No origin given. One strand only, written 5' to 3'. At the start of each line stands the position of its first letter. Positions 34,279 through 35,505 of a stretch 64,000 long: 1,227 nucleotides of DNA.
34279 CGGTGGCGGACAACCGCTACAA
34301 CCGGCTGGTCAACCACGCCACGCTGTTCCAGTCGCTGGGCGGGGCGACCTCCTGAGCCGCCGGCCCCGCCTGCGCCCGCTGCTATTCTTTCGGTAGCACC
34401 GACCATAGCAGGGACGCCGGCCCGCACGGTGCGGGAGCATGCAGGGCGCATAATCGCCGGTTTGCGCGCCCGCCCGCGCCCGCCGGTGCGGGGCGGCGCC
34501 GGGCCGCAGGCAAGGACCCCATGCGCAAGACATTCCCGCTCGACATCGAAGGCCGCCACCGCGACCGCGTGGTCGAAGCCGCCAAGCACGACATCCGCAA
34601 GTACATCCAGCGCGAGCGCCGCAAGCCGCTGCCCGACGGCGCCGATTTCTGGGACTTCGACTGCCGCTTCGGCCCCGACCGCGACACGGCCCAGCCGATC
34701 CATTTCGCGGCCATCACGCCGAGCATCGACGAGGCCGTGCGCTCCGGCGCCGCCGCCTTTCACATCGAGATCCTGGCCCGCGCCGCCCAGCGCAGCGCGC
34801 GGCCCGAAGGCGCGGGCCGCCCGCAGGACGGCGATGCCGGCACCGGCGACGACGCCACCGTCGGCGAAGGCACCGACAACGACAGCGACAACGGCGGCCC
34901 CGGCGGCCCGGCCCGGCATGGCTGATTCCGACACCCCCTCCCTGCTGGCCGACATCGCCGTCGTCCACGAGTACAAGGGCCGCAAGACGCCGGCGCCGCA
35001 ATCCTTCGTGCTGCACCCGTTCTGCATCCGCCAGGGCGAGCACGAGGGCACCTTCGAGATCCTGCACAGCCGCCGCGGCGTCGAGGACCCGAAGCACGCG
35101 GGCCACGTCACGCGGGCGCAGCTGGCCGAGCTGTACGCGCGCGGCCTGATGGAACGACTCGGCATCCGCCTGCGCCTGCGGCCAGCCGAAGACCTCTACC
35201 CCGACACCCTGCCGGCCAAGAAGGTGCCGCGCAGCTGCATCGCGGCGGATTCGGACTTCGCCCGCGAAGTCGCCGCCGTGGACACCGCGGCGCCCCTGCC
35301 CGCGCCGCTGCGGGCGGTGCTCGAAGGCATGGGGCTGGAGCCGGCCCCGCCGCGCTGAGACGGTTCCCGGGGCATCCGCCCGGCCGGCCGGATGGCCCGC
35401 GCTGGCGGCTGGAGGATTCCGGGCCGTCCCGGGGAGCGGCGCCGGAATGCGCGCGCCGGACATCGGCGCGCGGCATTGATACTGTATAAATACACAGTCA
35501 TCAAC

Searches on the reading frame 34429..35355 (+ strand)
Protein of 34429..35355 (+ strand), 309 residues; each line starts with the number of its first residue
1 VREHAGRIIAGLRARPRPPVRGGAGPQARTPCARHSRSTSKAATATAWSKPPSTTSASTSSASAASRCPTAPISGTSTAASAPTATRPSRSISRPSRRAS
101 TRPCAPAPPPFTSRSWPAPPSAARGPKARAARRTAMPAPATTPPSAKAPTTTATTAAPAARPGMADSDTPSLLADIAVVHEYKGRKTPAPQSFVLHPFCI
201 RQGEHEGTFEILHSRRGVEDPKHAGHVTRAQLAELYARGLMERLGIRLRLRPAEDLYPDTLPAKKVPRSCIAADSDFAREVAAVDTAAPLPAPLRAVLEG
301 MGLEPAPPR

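Call 4: search_protein_families(library=ncbifam, proteins=[window:34429-35355:+], max_evalue=1)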
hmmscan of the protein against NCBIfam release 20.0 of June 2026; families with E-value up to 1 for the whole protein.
window:34429-35355:+ (309 aa): 1 family
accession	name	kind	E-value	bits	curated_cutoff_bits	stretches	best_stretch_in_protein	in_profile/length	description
NF005846.3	PRK07764.1-6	equivalog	0.11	11.5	625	1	24-167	402-548/628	DNA polymerase III subunit gamma and tau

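Call 6: search_protein_families(library=pfam, proteins=[window:34429-35355:+], max_evalue=1)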
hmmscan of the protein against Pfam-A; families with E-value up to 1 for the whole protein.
window:34429-35355:+ (309 aa): 0 families

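Call 7: search_protein_families(library=phrogs, proteins=[window:34429-35355:+], max_evalue=1)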
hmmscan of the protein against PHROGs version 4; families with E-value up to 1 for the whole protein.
window:34429-35355:+ (309 aa): 0 families

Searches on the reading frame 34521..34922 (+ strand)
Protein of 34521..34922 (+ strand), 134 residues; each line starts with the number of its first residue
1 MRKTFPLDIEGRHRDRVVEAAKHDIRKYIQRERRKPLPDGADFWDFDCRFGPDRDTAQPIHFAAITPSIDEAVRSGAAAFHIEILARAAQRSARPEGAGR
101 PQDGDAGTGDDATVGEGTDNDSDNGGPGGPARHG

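Call 6: search_protein_families(library=pfam, proteins=[window:34521-34922:+], max_evalue=1)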
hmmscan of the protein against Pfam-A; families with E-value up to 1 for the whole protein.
window:34521-34922:+ (134 aa): 1 family
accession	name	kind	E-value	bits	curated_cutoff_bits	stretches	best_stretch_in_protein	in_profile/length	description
PF19669.4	DUF6172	-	1.2e-28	99.5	27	1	1-93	1-93/95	Family of unknown function (DUF6172)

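Call 7: search_protein_families(library=phrogs, proteins=[window:34521-34922:+], max_evalue=1)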
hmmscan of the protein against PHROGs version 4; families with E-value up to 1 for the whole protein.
window:34521-34922:+ (134 aa): 0 families

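Call 64: search_protein_families(library=padloc, proteins=[window:34521-34922:+], max_evalue=0.1)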
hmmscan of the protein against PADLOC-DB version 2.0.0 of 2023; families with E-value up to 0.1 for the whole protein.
window:34521-34922:+ (134 aa): 0 families
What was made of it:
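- There is no PADLOC or PHROG match (calls 7, 64).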
